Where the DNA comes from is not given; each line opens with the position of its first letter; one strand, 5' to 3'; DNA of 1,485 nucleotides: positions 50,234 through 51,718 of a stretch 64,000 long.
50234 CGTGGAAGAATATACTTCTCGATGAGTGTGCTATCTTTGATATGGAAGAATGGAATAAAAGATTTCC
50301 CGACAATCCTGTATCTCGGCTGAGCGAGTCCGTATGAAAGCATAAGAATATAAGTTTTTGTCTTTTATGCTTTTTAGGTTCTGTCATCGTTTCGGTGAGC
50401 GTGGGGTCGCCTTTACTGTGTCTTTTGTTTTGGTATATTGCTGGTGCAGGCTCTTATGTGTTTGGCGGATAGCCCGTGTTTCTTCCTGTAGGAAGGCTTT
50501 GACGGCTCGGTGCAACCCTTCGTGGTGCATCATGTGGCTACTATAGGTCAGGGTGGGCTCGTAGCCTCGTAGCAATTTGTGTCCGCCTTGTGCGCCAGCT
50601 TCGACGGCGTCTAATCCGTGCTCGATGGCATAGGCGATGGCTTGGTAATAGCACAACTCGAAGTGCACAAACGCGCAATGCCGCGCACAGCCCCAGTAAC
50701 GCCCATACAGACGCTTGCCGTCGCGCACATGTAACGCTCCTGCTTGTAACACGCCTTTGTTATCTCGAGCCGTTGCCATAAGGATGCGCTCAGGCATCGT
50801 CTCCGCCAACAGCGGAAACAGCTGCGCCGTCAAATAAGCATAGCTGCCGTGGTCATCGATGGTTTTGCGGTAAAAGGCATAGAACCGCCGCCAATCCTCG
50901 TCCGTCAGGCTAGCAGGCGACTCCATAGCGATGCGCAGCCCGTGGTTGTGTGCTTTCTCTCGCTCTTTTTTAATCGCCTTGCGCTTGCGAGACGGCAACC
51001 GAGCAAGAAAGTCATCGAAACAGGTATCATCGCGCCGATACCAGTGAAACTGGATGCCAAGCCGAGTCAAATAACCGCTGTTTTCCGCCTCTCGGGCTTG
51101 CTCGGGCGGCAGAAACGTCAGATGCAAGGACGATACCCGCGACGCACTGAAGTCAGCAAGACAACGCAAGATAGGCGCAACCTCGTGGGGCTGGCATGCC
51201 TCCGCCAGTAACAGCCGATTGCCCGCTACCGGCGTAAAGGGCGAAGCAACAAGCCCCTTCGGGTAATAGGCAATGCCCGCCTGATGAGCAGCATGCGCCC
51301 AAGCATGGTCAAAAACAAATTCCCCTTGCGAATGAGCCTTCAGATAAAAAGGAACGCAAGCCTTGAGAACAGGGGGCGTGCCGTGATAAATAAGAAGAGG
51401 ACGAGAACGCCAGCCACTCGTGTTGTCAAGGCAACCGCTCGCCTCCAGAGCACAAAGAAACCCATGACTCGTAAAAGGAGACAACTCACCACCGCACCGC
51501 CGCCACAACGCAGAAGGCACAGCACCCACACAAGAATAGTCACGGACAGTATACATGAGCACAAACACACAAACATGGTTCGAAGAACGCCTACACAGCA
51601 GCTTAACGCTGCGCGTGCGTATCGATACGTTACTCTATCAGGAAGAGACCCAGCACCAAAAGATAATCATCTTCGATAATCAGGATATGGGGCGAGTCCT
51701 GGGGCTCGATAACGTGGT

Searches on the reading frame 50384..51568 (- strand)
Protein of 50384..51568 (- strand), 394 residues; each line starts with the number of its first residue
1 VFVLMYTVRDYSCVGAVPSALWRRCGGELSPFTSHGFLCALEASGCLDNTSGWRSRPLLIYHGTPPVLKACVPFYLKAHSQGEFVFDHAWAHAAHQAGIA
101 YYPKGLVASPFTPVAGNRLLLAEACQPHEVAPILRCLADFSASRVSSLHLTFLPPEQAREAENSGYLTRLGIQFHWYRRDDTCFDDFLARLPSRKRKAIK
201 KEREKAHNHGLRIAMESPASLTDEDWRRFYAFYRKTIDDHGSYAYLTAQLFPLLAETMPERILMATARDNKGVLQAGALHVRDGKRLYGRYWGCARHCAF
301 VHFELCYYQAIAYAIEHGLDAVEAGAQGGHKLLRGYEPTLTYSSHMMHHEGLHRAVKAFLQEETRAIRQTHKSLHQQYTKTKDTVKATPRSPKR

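Call 3: search_protein_families(library=pfam, proteins=[window:50384-51568:-], max_evalue=0.1)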
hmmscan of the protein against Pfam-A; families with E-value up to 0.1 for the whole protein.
window:50384-51568:- (394 aa): 3 families
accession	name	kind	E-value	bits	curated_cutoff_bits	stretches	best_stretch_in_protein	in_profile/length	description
PF04339.18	FemAB_like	-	9.5e-127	423.6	27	1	16-377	4-364/369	Peptidogalycan biosysnthesis/recognition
PF13480.13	Acetyltransf_6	-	1.4e-07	32.2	22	1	193-326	1-136/143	Acetyltransferase (GNAT) domain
PF01713.27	Smr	-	0.088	13.4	25.7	0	54-83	26-54/77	Smr domain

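Call 5: search_protein_families(library=ncbifam, proteins=[window:50384-51568:-], max_evalue=0.1)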
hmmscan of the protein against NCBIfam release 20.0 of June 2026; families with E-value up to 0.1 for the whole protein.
window:50384-51568:- (394 aa): 1 family
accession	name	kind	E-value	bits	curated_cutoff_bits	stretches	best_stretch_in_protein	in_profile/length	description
TIGR03019.1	pepcterm_femAB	equivalog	0.0002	20.5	260.35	1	190-321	124-255/330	FemAB family XrtA/PEP-CTERM system-associated protein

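Call 13: find_related_loci(query=window:50384-51568:-, collection=genome_contigs, flank=8000)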
Query window:50384-51568:- (394 aa) in genome_contigs; peptide patterns used: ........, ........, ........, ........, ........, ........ (x = any residue, [..] = any of these).
599 stretches matched a pattern (row limit reached: there are more); 596 encode a relative of the query (tblastn E <= 1e-3); the best 80 are kept; 80 distinct loci.
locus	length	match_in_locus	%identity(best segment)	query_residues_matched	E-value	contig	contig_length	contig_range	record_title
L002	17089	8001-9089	46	7-374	2e-94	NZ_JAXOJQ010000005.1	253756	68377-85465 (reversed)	Sphingomonas sp. RB3P16 Y653_5, whole genome shotgun sequence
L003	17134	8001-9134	45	7-383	6e-94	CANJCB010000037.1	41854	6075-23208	MAG: Rhodospirillales bacterium isolate RH-23may17-127 genome assembly, contig: RH-23may17-C6454, whole genome shotgun s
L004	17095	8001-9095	46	8-382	2e-93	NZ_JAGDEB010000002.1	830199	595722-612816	Erythrobacter sp. NFXS35 NFXS35_2, whole genome shotgun sequence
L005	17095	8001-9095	47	6-374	2e-93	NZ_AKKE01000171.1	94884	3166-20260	Novosphingobium sp. AP12 PMI02_contig_533.533, whole genome shotgun sequence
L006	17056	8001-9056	47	12-368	1e-92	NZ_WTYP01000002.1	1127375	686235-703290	Pontixanthobacter luteolus strain SW-109 NODE_2_length_1127375, whole genome shotgun sequence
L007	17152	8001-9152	44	6-391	2e-92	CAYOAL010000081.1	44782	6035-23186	MAG TPA_asm: uncultured Polyangiaceae bacterium isolate binchicken_co350_157 genome assembly, contig: NODE_1219_length_4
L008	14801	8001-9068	47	7-367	1e-92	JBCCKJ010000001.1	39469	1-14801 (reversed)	MAG: Pseudomonadota bacterium isolate P01_C01_bin.135 k141_1153547_length_39469_cov_189.9004, whole genome shotgun seque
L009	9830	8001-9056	47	14-367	1e-92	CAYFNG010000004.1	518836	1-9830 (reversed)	MAG TPA_asm: uncultured Sneathiellales bacterium isolate ERP019367_co1_69 genome assembly, contig: NODE_19_length_518836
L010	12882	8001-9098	46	7-377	5e-92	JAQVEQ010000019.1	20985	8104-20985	MAG: Novosphingobium sp. isolate STE_139 NODE_5510_length_20985_cov_3.213731_Sandtown_E, whole genome shotgun sequence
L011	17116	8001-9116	46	7-383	3e-92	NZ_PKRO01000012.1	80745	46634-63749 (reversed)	Porphyrobacter sp. TH134 NODE_12_length_80745_cov_526.488481, whole genome shotgun sequence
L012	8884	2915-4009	46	7-376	6e-92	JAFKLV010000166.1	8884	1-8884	MAG: Sphingomonadales bacterium isolate SCN18_14_9_16_R4_B_67_9 SCN18_14_9_16_R4_B_scaffold_3417, whole genome shotgun s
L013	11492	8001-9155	43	8-388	7e-92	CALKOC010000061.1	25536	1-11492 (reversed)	MAG: uncultured Alphaproteobacteria bacterium isolate S4_Bin_Bin_76_1 genome assembly, contig: c_000000865297, whole gen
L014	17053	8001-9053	48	14-369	2e-91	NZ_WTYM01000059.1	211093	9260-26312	Croceibacterium salegens strain MCCC 1K01500 242, whole genome shotgun sequence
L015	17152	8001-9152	45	6-394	1e-91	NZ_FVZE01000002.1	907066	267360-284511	Novosphingobium mathurense strain SM117, whole genome shotgun sequence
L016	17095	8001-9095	46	7-376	2e-91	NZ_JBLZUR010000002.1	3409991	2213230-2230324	Sphingomonas sp. ID0503 contig_1, whole genome shotgun sequence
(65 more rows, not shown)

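Call 15: find_related_loci(query=window:50384-51568:-, collection=metagenome_contigs, flank=8000)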
Query window:50384-51568:- (394 aa) in metagenome_contigs; peptide patterns used: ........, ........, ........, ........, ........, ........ (x = any residue, [..] = any of these).
600 stretches matched a pattern (row limit reached: there are more); 595 encode a relative of the query (tblastn E <= 1e-3); the best 80 are kept; 80 distinct loci.
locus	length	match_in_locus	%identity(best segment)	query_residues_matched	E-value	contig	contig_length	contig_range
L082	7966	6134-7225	46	14-377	1e-95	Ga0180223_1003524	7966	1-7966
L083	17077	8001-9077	46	22-377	3e-94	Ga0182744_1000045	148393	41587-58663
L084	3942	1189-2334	44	7-393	2e-93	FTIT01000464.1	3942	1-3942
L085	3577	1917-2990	47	14-376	9e-94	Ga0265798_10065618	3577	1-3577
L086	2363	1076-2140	48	7-367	8e-96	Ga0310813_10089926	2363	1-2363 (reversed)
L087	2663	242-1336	46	8-376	2e-94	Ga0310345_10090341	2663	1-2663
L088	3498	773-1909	37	3-379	5e-93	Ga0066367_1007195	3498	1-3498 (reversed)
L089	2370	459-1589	38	4-379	9e-95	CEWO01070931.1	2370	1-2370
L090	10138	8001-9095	44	7-376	7e-91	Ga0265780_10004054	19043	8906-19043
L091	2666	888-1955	47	7-367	1e-93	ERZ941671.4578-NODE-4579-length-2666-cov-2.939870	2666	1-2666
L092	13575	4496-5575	46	12-376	4e-91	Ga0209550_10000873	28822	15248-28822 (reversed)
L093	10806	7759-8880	41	6-376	4e-91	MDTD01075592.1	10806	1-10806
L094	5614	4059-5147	45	7-369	1e-90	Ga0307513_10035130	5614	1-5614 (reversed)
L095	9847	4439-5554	45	7-383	1e-90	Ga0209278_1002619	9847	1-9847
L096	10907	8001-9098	45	7-377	2e-90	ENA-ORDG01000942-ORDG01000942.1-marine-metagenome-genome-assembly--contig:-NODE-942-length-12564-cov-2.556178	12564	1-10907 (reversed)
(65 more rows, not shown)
